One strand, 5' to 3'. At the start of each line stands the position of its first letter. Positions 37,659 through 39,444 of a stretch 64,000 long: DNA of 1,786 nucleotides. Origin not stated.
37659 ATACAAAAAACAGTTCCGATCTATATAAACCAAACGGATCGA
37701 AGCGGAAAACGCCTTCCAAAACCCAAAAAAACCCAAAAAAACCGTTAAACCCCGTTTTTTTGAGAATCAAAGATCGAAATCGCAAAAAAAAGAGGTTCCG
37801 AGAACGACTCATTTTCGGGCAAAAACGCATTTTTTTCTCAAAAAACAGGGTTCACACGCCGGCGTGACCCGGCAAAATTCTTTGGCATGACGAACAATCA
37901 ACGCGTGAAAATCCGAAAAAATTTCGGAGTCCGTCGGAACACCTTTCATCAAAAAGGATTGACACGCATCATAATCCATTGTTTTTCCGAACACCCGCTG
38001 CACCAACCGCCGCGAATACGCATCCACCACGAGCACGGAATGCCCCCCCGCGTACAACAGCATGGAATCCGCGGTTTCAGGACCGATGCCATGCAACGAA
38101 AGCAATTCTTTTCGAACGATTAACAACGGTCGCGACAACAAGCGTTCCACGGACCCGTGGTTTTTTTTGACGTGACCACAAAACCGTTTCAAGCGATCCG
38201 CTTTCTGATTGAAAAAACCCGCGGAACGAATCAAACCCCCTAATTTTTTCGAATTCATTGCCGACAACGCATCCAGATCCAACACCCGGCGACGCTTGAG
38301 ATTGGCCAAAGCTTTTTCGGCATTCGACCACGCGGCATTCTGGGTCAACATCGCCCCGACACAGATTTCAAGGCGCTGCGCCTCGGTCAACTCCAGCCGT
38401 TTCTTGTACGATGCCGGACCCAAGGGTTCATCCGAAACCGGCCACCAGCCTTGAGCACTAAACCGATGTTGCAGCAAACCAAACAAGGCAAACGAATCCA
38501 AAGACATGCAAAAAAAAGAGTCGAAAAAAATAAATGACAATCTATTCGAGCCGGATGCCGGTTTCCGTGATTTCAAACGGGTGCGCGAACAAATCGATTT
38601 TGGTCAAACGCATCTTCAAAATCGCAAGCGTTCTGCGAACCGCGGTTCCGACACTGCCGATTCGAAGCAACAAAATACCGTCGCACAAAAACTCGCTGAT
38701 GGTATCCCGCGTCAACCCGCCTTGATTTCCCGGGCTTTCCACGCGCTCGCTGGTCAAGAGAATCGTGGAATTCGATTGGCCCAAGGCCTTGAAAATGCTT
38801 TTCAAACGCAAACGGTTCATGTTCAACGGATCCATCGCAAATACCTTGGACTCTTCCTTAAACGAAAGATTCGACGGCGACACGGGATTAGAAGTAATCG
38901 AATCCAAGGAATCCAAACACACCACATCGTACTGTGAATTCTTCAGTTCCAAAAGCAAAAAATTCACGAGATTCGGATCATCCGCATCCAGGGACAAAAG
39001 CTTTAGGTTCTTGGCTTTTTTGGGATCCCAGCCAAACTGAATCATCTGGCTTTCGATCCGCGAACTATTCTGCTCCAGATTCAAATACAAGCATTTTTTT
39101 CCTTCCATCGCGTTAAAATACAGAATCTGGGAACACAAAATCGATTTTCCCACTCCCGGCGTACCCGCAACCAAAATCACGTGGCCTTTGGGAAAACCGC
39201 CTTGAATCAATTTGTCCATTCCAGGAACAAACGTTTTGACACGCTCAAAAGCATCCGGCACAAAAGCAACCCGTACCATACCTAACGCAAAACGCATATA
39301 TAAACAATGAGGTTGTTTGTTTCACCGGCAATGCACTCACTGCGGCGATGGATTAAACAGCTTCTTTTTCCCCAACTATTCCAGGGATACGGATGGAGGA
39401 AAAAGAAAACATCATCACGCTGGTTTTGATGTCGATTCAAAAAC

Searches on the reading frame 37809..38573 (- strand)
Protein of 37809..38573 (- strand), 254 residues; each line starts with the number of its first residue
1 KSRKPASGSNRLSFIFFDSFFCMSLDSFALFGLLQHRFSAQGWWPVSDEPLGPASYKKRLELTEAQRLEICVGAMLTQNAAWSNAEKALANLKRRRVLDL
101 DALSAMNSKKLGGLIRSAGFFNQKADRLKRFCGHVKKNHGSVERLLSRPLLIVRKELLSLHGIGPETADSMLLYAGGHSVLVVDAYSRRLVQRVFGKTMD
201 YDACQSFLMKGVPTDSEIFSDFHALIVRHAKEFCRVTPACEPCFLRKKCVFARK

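Call 4: search_protein_families(library=pfam, proteins=[window:37809-38573:-], max_evalue=1)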
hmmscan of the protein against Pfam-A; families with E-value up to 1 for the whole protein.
window:37809-38573:- (254 aa): 4 families
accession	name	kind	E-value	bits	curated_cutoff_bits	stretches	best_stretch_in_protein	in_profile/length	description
PF00730.31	HhH-GPD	-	2.9e-13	50.5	26.2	1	72-204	1-98/108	HhH-GPD superfamily base excision DNA repair protein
PF00633.29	HHH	-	0.0015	18.8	24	1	154-170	10-26/30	Helix-hairpin-helix motif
PF20242.3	Emfourin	-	0.035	14.9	27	1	90-125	11-45/91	Emfourin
PF14520.12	HHH_5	-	0.085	13.8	27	1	154-172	34-52/57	Helix-hairpin-helix domain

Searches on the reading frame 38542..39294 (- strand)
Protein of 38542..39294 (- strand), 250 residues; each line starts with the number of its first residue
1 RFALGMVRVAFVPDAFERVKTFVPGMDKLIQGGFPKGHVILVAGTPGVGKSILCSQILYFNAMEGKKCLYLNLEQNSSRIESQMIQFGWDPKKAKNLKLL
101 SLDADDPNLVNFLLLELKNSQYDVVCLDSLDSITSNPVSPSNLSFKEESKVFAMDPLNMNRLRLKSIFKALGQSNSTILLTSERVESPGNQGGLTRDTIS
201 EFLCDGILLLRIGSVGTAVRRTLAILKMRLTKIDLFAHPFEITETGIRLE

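Call 4: search_protein_families(library=pfam, proteins=[window:38542-39294:-], max_evalue=1)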
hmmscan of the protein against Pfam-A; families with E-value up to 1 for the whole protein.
window:38542-39294:- (250 aa): 20 families
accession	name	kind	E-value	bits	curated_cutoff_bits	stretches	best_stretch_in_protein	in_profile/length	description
PF06745.19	ATPase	-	1.5e-39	136.2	26.6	2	19-103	1-87/231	KaiC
PF13481.12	AAA_25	-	1.2e-10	41.8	27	1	15-138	11-159/195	AAA domain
PF03796.21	DnaB_C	-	1.7e-05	24.8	27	1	21-86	4-69/255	DnaB-like helicase C terminal domain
PF13479.12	AAA_24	-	0.0002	21.7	27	1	38-133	3-76/195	AAA domain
PF20720.3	nSTAND3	-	0.00023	21.3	27.2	1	37-72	17-52/155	Novel STAND NTPase 3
PF13173.12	AAA_14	-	0.00031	21.2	27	1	38-140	3-109/129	AAA domain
PF24883.2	NPHP3_N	-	0.0014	19.2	24.8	1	37-77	22-62/164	Nephrocystin 3, N-terminal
PF25199.1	nSTAND_NTPase5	-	0.0014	18.9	34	1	36-78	40-83/145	Novel STAND NTPase 5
PF12846.13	AAA_10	-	0.0062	16.1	27.5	1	37-108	21-86/362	AAA-like domain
PF00004.35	AAA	-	0.0072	17.2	21.2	1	40-137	1-73/131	ATPase family associated with various cellular activities (AAA)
PF13238.12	AAA_18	-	0.0083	17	29.4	1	40-57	1-18/128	AAA domain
PF03029.23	ATP_bind_1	-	0.0087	16.3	27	1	42-74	1-33/240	Conserved hypothetical ATP binding protein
PF12775.13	AAA_7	-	0.016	15.2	25.8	1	35-86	31-79/181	P-loop containing dynein motor region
PF13191.12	AAA_16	-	0.022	15.7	32.6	1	37-58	24-45/167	AAA ATPase domain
PF13401.12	AAA_22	-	0.024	15.4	27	1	39-79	7-47/130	AAA domain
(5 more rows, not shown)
